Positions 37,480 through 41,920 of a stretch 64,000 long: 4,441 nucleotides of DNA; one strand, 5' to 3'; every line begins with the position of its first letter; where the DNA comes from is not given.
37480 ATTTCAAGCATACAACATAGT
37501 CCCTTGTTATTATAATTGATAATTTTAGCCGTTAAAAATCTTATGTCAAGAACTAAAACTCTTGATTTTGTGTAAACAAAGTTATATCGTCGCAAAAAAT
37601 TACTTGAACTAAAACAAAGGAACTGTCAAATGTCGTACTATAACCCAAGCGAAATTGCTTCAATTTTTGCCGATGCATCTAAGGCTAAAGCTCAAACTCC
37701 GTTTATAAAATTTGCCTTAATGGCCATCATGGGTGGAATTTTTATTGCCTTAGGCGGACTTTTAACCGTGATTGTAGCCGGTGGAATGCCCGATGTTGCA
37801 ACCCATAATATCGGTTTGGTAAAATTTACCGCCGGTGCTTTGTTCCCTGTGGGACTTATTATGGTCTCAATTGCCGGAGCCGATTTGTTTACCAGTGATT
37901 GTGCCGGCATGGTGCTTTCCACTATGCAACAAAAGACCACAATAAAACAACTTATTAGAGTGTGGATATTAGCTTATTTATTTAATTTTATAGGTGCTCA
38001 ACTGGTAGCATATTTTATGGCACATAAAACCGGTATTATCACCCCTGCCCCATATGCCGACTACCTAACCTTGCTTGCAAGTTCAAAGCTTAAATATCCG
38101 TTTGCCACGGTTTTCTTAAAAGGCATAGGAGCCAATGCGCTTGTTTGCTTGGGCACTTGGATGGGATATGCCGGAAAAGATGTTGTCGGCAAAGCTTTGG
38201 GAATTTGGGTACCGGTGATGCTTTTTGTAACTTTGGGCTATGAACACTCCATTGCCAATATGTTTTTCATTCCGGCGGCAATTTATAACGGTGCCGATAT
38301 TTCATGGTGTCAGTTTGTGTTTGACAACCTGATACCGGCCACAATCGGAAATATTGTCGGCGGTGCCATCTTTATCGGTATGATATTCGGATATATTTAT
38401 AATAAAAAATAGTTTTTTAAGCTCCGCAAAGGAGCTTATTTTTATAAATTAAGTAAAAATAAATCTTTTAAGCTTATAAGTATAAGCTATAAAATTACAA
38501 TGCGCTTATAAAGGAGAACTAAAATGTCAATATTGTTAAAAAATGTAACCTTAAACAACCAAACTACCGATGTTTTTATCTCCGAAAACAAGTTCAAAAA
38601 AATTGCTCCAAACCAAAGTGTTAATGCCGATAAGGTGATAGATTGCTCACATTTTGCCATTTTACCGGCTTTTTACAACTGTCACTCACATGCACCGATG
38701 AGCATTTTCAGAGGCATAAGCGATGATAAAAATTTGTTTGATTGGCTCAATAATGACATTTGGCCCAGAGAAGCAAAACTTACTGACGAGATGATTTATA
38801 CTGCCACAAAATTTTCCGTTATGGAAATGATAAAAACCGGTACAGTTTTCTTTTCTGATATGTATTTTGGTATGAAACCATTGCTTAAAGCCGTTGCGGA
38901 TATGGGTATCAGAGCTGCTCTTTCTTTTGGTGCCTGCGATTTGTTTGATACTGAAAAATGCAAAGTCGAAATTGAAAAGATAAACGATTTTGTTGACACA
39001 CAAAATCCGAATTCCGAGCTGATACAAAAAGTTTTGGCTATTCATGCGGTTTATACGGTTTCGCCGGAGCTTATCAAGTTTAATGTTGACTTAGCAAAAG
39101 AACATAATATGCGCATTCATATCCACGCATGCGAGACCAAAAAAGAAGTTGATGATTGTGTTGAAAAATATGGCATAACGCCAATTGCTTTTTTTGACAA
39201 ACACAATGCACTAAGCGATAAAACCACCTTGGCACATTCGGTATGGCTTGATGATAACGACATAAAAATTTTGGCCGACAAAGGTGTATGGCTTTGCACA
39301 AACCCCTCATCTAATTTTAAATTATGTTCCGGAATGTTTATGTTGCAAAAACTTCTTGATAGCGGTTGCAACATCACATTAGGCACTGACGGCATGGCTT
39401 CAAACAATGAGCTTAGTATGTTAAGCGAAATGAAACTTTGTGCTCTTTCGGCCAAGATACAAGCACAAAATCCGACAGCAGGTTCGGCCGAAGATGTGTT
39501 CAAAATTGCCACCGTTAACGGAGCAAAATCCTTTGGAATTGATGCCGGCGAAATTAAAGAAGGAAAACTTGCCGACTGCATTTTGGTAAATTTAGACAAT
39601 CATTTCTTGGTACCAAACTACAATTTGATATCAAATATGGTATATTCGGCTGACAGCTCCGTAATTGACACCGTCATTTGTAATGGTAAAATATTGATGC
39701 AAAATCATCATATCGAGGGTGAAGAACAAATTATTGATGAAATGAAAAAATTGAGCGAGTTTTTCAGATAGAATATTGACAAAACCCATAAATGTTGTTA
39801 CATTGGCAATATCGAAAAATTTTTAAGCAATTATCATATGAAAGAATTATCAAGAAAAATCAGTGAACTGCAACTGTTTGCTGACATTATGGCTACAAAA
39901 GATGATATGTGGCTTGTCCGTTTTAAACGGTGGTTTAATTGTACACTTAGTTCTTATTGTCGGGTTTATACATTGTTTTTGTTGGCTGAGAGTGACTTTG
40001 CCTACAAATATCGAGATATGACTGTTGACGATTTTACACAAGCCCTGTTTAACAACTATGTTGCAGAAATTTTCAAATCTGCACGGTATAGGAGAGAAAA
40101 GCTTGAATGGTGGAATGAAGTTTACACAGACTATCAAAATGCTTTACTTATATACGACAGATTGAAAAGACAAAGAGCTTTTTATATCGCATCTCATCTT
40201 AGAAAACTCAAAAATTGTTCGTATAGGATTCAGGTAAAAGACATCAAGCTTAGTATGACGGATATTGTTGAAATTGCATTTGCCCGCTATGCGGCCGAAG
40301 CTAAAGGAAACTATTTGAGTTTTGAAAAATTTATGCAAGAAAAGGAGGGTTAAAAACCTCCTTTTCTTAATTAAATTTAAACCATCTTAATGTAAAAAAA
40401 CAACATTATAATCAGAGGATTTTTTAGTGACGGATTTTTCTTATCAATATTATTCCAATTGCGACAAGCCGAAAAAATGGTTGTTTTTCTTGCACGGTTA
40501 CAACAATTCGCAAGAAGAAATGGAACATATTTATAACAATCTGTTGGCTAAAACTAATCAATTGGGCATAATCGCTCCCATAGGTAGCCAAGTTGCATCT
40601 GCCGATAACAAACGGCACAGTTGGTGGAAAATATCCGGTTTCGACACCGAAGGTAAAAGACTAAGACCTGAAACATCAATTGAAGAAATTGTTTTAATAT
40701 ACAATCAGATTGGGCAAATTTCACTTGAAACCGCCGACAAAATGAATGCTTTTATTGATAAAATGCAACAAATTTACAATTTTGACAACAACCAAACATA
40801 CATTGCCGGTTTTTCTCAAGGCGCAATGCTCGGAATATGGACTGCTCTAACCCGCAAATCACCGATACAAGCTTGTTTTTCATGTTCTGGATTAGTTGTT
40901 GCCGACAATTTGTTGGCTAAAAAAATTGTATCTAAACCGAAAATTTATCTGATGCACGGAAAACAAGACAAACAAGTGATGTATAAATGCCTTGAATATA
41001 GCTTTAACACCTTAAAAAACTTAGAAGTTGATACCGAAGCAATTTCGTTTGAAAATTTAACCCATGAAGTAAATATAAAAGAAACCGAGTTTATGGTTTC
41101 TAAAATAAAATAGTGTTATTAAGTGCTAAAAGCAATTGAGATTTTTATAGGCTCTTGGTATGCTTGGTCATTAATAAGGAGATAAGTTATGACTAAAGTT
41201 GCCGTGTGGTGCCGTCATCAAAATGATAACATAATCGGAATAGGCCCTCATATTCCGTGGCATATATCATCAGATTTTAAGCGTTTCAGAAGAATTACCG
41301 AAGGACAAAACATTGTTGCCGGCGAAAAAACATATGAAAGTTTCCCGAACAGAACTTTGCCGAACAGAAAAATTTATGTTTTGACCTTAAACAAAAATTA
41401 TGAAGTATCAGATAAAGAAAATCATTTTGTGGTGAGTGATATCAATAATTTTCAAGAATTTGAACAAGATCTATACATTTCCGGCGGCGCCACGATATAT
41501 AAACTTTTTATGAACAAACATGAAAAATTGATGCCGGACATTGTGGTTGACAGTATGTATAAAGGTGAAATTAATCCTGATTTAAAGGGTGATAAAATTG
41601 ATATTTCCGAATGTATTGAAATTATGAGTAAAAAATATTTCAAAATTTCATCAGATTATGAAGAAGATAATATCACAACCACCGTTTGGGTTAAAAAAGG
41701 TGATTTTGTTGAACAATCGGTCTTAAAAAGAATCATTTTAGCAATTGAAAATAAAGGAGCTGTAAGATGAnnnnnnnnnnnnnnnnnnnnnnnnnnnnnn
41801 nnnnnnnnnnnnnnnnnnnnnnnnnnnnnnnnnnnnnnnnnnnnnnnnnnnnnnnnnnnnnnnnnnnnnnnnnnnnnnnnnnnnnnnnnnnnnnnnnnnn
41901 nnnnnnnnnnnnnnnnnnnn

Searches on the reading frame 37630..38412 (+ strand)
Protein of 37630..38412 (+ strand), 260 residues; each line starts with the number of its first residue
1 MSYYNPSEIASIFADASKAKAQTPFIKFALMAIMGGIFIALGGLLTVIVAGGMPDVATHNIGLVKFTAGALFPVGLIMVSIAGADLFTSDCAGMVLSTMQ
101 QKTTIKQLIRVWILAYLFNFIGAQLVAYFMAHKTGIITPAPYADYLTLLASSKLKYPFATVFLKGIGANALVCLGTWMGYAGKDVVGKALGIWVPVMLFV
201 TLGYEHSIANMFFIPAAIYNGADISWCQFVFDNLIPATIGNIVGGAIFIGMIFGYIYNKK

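Call 93: search_protein_families(library=pfam, proteins=[window:37630-38412:+], max_evalue=0.0001)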
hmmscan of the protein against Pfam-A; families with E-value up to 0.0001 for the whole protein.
window:37630-38412:+ (260 aa): 1 family
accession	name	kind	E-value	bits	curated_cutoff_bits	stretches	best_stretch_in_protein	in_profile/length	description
PF01226.23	Form_Nir_trans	-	1.3e-76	257.5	34.6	1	8-253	1-238/240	Formate/nitrite transporter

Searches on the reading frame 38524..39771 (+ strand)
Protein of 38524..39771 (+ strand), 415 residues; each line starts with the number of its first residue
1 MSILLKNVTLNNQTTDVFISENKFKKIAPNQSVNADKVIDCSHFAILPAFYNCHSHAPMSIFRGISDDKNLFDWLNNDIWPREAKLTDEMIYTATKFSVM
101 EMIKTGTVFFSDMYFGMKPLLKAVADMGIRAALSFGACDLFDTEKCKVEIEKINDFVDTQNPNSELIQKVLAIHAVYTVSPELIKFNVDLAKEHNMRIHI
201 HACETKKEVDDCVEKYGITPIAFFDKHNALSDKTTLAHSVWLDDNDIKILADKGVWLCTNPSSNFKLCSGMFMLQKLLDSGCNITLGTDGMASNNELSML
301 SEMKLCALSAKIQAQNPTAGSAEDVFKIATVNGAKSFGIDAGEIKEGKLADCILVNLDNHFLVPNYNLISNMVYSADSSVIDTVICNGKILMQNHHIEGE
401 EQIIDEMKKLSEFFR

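Call 93: search_protein_families(library=pfam, proteins=[window:38524-39771:+], max_evalue=0.0001)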
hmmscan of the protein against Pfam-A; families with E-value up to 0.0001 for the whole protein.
window:38524-39771:+ (415 aa): 2 families
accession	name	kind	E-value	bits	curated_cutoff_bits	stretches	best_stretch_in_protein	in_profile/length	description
PF01979.26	Amidohydro_1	-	3.8e-69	234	25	1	46-391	2-345/345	Amidohydrolase family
PF07969.17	Amidohydro_3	-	1.1e-08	35.4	29.7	1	184-390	264-470/472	Amidohydrolase family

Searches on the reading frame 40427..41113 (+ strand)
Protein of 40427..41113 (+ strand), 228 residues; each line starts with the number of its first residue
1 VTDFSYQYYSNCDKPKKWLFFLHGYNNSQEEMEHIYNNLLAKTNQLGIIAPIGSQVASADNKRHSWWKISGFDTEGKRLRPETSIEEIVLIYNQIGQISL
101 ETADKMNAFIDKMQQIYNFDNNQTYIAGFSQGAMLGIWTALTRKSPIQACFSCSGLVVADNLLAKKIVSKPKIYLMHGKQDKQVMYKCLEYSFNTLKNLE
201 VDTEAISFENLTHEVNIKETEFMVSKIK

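Call 94: search_protein_families(library=pfam, proteins=[window:40427-41113:+], max_evalue=0.0001)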
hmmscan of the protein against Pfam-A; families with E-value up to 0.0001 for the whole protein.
window:40427-41113:+ (228 aa): 1 family
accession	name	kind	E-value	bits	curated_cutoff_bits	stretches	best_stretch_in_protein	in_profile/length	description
PF02230.22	Abhydrolase_2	-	4.6e-19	69.6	23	1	12-225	10-211/217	Phospholipase/Carboxylesterase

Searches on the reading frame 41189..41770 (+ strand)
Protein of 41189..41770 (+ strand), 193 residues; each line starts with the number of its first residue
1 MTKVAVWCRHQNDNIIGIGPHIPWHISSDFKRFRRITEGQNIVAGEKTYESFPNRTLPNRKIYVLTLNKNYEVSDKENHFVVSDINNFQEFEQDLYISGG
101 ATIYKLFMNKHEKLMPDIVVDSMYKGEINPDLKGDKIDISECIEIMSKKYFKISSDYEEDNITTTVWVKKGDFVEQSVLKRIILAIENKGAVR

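Call 94: search_protein_families(library=pfam, proteins=[window:41189-41770:+], max_evalue=0.0001)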
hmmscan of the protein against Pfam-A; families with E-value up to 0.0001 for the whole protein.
window:41189-41770:+ (193 aa): 1 family
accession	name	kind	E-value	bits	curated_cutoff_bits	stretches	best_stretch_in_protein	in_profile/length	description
PF00186.24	DHFR_1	-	1e-26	94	25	1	6-122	5-119/159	Dihydrofolate reductase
